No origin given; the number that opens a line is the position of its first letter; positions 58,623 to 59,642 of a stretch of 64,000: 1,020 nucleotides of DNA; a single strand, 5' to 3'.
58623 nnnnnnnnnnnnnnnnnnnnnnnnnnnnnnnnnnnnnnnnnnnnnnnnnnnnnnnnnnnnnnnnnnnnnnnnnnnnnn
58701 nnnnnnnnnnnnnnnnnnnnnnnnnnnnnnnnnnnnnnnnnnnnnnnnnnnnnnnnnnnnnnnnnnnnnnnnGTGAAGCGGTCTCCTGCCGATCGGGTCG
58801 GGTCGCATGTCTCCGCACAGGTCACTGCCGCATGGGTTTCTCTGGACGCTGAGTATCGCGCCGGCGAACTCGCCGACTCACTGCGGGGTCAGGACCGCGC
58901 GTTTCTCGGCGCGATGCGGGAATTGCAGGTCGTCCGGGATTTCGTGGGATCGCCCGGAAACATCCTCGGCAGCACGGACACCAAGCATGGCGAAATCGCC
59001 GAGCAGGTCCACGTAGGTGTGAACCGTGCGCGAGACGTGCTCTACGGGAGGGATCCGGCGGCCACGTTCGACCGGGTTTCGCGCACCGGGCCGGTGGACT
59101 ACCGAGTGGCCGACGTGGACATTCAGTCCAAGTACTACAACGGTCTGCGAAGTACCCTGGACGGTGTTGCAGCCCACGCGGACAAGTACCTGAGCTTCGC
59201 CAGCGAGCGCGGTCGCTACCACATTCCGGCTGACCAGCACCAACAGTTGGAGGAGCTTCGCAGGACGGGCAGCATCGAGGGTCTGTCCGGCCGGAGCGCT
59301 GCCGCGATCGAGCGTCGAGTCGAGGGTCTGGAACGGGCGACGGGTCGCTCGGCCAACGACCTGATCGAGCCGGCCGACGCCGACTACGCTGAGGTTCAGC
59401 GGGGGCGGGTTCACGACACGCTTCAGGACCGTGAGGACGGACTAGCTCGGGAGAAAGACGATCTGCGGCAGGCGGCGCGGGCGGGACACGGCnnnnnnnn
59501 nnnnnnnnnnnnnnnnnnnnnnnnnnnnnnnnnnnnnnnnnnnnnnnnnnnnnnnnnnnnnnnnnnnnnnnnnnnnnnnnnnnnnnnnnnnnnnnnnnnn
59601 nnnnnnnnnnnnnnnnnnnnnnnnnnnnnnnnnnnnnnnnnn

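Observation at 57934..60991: Translationally coupled three-gene module of unplaceable proteins (two glycine-zipper membrane proteins plus a TerB-like/STAS-like cytosolic protein): best candidate for an undescribed system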

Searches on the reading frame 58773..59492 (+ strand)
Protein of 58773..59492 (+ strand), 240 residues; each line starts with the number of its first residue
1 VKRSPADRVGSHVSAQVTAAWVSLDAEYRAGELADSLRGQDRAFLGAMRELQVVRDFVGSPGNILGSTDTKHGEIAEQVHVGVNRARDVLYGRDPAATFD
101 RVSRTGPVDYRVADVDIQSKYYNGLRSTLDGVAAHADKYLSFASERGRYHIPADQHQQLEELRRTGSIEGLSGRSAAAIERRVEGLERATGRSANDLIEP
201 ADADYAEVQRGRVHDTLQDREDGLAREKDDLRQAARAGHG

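Call 56: search_protein_representatives(alignment_id=A3)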
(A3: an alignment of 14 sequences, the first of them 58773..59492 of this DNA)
Query: 14 sequences, 240 profile positions. Proteins with E-value up to 0.001 (for the whole library): 387; up to 1e-10: 315; up to 1e-30: 159. The best 150 are listed.
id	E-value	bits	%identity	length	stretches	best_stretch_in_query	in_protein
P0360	7.6e-123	424.6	-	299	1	1-240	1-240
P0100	2.8e-117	406.4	-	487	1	1-240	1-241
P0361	9.6e-98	342.4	-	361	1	3-239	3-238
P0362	5.3e-93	326.9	-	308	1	1-238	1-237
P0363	2.7e-90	318.0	-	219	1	4-195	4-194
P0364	1.7e-89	315.4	-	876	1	3-240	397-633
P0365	2.3e-82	292.1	-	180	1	1-177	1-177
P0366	2.9e-78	278.6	-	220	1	1-168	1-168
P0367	7.1e-76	270.8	-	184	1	46-206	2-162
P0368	4.1e-73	261.8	-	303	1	8-238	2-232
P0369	1.3e-72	260.1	-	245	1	82-233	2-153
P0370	3.0e-72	259.0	-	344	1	66-240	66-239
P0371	2.0e-71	256.3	-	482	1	13-239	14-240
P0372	1.6e-70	253.4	-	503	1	15-240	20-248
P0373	2.2e-70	252.9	-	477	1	8-240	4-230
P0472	8.1e-43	162.6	-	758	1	14-237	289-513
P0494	2.1e-36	141.6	-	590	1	31-162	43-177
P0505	1.1e-33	132.7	-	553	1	35-238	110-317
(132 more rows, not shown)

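Call 61: search_protein_families(library=padloc, proteins=[P0472, P0494, P0505], max_evalue=0.01)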
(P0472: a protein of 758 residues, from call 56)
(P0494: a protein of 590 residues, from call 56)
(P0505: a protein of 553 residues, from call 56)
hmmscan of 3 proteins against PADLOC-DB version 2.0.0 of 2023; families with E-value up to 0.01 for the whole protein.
P0472 (758 aa): 5 families
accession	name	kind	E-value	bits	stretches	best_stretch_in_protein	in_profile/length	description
PDLC04409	PDC-M09B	-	2.2e-142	473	1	286-756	7-478/480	-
PDLC04408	PDC-M09B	-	2.8e-137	456.2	1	283-755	6-483/486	-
PDLC04410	PDC-M09B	-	1.6e-48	163.4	1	284-648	6-376/385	-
PDLC04407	PDC-M09A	-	4.4e-31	106.4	2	1-110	1-109/282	-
PDLC04406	PDC-M09A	-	7.8e-19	66.3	2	3-100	47-145/330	-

P0494 (590 aa): 3 families
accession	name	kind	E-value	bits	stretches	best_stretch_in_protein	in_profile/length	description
PDLC04409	PDC-M09B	-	3.4e-49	165.7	1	10-187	5-170/480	-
PDLC04410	PDC-M09B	-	3.2e-35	119.6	1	55-182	40-168/385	-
PDLC04408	PDC-M09B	-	1.4e-19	68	1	11-187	8-171/486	-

P0505 (553 aa): 4 families
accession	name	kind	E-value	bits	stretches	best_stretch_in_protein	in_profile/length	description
PDLC04409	PDC-M09B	-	9.4e-95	315.9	1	77-522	10-433/480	-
PDLC04410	PDC-M09B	-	9.9e-49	164.1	1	122-465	44-379/385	-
PDLC04408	PDC-M09B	-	1.9e-42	143.4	1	110-528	33-436/486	-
PDLC03842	LeoB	-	2.7e-06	24.6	1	448-546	443-541/568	-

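Call 100: search_solved_structures(query=A3, max_evalue=10)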
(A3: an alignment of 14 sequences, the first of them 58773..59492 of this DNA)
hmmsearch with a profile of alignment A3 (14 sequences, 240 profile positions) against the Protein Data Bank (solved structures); distinct sequences matched with E-value up to 10: 27.
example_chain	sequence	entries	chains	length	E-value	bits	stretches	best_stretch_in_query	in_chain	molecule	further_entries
6x1i_A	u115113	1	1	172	0.13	14.5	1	123-189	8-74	Cob_adeno_trans domain-containing protein PH0671 fused to a coiled coil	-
1wy1_A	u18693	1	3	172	0.17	14.2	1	123-189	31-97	hypothetical protein PH0671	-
29vf_M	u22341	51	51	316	0.22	13.8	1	32-104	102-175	Transcription initiation factor IIB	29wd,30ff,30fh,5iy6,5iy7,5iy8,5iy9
8g3k_A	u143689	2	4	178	0.22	13.8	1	123-186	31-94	Cob_adeno_trans domain-containing protein | Tetrahedral Nanocage Cage, Non-Fusion Component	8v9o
5cy5_A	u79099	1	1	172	0.24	13.7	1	123-186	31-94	T33-51H-A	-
8vdz_A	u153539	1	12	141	0.37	13.1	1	123-177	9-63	Subunit A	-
6c9i_A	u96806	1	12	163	0.5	12.6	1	123-177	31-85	DARP14 - Subunit A with DARPin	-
8tqv_A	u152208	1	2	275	0.51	12.6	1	128-173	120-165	Polyketide synthase Pks13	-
5v3z_A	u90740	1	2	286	0.52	12.6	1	128-173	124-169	Polyketide synthase Pks13 (Termination polyketide synthase)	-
5wh1_A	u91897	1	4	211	0.53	12.5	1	37-104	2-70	Transcription initiation factor IIB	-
5v3w_A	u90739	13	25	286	0.54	12.5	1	128-173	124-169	Polyketide synthase Pks13 (Termination polyketide synthase) | Polyketide synthase Pks13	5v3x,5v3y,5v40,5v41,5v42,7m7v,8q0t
4nwp_A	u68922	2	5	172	0.54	12.5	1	123-177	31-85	Putative uncharacterized protein | Putative uncharacterized protein PH0671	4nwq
7vjt_A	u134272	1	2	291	0.56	12.5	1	128-173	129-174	Polyketide synthase Pks13 (Termination polyketide synthase)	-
8ve7_A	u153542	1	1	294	1.3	11.3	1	123-176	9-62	DARPin protein scaffold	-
4r3q_A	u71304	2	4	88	1.3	11.2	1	16-53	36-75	Synaptonemal complex central element protein 3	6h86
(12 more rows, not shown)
